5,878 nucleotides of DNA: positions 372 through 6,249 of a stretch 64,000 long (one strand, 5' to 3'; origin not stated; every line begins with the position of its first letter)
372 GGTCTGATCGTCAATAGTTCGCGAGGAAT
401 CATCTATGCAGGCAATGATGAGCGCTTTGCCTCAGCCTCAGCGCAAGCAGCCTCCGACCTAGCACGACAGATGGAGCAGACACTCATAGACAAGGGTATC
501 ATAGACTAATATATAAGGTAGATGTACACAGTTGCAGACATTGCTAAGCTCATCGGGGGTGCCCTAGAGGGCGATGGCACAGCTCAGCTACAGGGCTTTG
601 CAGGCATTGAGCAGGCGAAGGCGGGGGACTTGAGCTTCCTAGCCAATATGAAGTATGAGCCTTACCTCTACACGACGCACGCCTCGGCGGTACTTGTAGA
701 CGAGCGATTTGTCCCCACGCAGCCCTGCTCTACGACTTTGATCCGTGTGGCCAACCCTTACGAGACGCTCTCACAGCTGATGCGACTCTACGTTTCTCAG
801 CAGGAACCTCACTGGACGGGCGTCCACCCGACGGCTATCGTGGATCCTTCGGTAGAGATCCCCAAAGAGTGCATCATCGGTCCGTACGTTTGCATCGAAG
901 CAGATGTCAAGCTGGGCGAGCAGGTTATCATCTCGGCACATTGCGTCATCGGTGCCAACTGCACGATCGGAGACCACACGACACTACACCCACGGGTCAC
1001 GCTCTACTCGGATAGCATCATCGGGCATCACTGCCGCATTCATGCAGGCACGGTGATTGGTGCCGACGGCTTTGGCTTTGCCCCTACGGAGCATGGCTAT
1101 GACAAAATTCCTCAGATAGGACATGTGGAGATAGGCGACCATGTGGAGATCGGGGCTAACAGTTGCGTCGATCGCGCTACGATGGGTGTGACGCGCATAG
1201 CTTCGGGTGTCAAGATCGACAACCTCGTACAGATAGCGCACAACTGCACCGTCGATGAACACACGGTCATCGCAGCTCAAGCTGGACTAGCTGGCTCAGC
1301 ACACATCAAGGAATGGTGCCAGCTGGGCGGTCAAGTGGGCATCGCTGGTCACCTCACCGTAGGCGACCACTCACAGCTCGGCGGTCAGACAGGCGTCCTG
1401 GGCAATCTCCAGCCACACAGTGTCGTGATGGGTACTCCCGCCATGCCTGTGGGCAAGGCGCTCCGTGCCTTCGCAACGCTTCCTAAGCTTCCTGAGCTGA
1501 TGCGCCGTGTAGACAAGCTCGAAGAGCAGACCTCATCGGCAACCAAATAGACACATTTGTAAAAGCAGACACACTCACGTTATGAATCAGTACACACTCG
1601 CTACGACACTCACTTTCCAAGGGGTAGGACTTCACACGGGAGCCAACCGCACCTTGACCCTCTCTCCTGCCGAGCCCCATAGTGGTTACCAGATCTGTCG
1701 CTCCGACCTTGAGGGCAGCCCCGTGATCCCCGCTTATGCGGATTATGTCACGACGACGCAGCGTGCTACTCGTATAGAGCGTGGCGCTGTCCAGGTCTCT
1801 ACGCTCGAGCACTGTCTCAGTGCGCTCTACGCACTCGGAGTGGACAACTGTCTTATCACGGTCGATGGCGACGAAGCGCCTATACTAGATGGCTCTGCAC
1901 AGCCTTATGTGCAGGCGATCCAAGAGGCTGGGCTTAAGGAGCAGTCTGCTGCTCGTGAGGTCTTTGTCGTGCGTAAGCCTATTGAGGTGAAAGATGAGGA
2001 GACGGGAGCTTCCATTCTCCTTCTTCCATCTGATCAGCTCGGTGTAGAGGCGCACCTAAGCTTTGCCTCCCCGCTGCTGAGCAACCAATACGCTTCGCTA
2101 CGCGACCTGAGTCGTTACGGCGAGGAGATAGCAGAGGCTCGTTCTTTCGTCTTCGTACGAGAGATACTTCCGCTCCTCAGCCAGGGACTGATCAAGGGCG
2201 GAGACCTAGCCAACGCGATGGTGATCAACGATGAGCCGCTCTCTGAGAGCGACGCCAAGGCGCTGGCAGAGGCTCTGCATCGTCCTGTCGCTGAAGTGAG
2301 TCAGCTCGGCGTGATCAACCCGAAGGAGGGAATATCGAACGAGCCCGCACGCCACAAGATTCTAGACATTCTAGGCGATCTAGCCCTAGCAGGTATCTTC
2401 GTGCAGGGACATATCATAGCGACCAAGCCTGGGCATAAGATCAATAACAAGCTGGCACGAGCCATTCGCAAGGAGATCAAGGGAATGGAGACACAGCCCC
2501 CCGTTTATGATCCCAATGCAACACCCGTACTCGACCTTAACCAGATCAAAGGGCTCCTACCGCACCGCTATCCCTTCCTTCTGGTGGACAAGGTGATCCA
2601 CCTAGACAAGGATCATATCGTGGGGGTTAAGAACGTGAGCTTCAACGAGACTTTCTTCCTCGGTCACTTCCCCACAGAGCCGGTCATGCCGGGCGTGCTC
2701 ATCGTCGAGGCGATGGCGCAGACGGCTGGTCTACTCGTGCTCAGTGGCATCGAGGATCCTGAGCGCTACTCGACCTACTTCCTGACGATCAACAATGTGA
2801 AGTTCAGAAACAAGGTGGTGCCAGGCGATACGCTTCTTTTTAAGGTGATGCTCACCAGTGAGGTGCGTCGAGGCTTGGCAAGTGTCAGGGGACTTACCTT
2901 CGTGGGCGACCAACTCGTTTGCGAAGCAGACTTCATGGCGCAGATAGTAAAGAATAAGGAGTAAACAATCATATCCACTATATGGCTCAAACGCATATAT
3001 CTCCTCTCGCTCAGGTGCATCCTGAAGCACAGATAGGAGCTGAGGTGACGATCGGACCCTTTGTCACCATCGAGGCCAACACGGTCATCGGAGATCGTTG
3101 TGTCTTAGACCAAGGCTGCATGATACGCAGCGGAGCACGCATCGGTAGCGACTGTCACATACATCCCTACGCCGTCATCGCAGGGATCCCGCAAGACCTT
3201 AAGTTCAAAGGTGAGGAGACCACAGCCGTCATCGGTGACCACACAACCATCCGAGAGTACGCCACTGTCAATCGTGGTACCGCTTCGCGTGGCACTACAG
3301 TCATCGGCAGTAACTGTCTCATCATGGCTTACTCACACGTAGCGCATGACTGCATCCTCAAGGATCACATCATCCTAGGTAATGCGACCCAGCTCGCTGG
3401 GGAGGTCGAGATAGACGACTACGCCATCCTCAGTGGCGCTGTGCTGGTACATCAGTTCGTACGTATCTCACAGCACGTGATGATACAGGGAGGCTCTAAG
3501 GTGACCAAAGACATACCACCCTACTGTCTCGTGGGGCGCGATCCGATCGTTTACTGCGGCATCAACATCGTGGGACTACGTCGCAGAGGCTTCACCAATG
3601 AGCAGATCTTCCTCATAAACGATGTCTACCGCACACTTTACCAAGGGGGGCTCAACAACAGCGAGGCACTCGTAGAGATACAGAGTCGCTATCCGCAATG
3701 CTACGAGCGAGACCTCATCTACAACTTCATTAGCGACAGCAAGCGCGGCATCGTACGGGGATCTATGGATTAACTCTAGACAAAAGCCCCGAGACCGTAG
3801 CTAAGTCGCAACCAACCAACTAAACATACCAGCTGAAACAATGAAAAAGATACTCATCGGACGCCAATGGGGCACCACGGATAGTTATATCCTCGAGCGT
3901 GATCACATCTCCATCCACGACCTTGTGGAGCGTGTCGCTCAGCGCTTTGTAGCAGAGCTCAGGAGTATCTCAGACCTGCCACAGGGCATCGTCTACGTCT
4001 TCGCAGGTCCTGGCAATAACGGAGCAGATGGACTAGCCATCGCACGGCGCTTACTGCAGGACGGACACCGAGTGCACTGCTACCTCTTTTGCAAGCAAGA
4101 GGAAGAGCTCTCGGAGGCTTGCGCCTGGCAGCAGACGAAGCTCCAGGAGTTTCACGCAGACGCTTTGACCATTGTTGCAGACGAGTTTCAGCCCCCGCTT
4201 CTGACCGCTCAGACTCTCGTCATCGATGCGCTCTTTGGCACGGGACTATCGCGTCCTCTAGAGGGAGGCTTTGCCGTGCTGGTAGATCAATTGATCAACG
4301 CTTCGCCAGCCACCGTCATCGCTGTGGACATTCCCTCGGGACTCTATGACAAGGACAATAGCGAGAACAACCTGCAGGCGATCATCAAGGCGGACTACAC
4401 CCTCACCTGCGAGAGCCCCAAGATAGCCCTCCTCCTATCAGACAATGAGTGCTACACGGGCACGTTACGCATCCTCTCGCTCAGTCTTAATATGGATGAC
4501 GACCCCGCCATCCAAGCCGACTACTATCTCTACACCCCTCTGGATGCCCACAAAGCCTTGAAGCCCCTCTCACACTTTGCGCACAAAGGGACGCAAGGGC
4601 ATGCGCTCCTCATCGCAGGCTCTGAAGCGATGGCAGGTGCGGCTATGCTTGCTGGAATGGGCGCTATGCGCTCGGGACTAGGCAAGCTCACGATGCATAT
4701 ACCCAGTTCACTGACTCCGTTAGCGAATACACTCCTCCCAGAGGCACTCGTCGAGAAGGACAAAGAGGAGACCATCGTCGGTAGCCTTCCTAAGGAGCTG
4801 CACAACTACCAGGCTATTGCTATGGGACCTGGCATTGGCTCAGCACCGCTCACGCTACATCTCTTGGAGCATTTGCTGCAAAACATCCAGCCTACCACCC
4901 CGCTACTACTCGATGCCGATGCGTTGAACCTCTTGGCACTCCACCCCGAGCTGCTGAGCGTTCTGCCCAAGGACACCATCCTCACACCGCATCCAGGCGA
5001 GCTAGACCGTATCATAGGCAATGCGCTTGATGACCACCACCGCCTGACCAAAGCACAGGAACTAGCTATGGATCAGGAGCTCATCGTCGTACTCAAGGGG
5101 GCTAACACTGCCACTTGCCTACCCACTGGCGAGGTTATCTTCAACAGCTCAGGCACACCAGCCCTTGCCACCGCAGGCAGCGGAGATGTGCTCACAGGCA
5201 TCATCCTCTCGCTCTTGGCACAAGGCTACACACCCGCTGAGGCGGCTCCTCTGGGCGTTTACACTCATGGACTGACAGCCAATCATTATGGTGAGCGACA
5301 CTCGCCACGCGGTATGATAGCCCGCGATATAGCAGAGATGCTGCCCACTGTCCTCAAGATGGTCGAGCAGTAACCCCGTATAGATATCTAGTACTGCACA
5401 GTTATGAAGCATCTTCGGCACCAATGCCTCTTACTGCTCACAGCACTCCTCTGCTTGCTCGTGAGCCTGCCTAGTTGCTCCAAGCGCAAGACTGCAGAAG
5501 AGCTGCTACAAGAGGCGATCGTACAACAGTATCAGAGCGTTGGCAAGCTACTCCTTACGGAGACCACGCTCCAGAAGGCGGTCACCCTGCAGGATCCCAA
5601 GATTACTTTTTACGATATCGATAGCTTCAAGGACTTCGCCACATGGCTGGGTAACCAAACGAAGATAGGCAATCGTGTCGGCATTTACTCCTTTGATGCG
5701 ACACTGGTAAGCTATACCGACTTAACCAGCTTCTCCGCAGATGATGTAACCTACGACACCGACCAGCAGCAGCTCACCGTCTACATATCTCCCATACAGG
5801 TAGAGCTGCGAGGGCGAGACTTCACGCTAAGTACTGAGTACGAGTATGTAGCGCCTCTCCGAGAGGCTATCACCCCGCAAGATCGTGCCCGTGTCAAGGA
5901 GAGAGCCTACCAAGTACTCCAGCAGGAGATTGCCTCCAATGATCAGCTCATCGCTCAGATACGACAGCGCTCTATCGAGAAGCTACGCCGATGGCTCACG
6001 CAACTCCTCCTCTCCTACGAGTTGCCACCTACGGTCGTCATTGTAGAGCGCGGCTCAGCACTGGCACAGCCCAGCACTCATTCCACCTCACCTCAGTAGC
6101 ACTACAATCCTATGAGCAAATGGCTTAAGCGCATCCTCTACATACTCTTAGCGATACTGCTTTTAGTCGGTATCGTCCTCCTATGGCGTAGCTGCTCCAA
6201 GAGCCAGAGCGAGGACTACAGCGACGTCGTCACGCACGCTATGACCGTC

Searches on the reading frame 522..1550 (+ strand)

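Call 48: search_protein_families(library=pfam, proteins=[window:522-1550:+], max_evalue=0.00001)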
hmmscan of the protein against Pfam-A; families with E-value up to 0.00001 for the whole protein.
window:522-1550:+ (342 aa): 3 families
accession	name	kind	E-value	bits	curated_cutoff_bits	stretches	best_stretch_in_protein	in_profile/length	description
PF00132.30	Hexapep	-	1.4e-29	100.9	27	3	146-180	1-35/36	Bacterial transferase hexapeptide (six repeats)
PF04613.19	LpxD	-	6e-23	80.9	30.8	1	22-89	3-70/70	UDP-3-O-[3-hydroxymyristoyl] glucosamine N-acyltransferase, LpxD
PF25084.1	LbH_EIF2B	-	1.3e-12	48.1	54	1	109-175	8-72/105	EIF2B subunit epsilon LbH domain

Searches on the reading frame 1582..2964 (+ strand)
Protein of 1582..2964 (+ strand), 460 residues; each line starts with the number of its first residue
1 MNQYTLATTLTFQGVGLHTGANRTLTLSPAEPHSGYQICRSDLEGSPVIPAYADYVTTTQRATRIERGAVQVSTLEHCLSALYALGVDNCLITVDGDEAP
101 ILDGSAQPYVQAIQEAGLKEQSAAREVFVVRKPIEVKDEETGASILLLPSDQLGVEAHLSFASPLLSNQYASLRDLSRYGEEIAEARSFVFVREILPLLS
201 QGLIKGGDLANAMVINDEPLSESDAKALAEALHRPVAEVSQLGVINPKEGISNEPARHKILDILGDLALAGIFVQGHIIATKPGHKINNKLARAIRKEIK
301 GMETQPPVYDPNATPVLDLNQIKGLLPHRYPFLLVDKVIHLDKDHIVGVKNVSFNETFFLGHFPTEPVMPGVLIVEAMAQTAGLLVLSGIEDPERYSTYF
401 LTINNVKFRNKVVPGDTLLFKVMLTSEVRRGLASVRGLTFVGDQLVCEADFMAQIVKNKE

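Call 48: search_protein_families(library=pfam, proteins=[window:1582-2964:+], max_evalue=0.00001)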
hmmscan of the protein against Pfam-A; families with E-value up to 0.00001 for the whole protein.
window:1582-2964:+ (460 aa): 2 families
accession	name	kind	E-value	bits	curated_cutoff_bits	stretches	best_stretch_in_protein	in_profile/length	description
PF03331.19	LpxC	-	2.4e-81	273.6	27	1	3-296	1-267/268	UDP-3-O-acyl N-acetylglycosamine deacetylase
PF07977.19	FabA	-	1.4e-30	106.2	23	1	326-449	1-137/138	FabA-like domain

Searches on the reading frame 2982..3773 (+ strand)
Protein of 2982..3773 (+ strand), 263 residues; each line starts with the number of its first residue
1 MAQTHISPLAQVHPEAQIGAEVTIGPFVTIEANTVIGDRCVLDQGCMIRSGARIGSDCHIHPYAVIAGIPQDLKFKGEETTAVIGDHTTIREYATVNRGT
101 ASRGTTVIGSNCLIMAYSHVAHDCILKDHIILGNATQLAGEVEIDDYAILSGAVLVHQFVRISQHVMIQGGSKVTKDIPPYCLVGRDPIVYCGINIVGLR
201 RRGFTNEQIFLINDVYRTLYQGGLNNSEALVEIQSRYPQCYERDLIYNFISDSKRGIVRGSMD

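Call 48: search_protein_families(library=pfam, proteins=[window:2982-3773:+], max_evalue=0.00001)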
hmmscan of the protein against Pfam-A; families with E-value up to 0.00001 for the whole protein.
window:2982-3773:+ (263 aa): 5 families
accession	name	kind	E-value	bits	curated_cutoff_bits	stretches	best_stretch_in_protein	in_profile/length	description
PF00132.30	Hexapep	-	6.3e-30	102.1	27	2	33-68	1-36/36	Bacterial transferase hexapeptide (six repeats)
PF13720.11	Acetyltransf_11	-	7.8e-26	90.7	24.5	1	177-258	1-82/82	Udp N-acetylglucosamine O-acyltransferase; Domain 2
PF25084.1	LbH_EIF2B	-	1.5e-10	41.5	54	0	81-161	21-104/105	EIF2B subunit epsilon LbH domain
PF21711.3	DCTN5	-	3e-10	40.5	40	0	21-72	101-152/182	Dynactin subunit 5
PF24894.1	Hexapep_GlmU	-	1.3e-06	28.9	23.3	0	6-58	37-87/104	GlmU-like, C-terminal hexapeptide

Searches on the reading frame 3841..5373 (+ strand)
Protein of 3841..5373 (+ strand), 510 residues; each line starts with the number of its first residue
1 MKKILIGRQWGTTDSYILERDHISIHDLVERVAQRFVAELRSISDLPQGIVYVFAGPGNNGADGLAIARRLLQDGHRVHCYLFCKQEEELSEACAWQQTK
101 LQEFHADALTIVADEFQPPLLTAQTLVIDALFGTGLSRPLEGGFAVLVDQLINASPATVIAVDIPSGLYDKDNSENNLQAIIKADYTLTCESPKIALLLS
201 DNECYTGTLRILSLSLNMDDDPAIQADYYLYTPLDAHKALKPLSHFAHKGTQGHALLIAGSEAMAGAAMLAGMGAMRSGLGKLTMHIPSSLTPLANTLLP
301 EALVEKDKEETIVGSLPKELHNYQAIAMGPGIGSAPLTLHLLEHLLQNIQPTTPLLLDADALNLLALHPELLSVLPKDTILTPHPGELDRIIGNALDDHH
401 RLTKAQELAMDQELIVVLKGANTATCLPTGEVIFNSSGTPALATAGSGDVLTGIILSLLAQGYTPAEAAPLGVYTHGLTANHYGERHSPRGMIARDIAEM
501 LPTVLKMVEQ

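Call 48: search_protein_families(library=pfam, proteins=[window:3841-5373:+], max_evalue=0.00001)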
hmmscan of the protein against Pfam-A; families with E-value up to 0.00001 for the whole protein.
window:3841-5373:+ (510 aa): 3 families
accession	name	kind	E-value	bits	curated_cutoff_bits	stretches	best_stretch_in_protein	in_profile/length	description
PF01256.23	Carb_kinase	-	3.1e-56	191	27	1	256-502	2-241/242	NAD(P)H-hydrate dehydratase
PF03853.21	YjeF_N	-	1.2e-37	129.9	24.9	1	26-194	2-167/169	YjeF-related protein N-terminus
PF00294.29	PfkB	-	7.6e-07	29.2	25.8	1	336-486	145-296/302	pfkB family carbohydrate kinase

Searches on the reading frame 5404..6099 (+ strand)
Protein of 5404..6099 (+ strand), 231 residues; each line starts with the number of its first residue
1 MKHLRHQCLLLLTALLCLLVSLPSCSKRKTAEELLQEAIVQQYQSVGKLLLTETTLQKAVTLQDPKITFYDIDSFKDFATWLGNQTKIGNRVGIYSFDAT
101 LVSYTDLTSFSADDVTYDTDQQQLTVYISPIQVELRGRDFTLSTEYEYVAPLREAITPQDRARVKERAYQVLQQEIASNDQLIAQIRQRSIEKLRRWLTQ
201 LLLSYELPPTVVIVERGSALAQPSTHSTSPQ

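Call 48: search_protein_families(library=pfam, proteins=[window:5404-6099:+], max_evalue=0.00001)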
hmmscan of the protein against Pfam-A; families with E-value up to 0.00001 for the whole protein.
window:5404-6099:+ (231 aa): 1 family
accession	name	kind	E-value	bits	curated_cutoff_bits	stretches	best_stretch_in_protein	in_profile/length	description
PF14014.11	DUF4230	-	2.2e-15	57.5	27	1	41-201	1-141/148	Protein of unknown function (DUF4230)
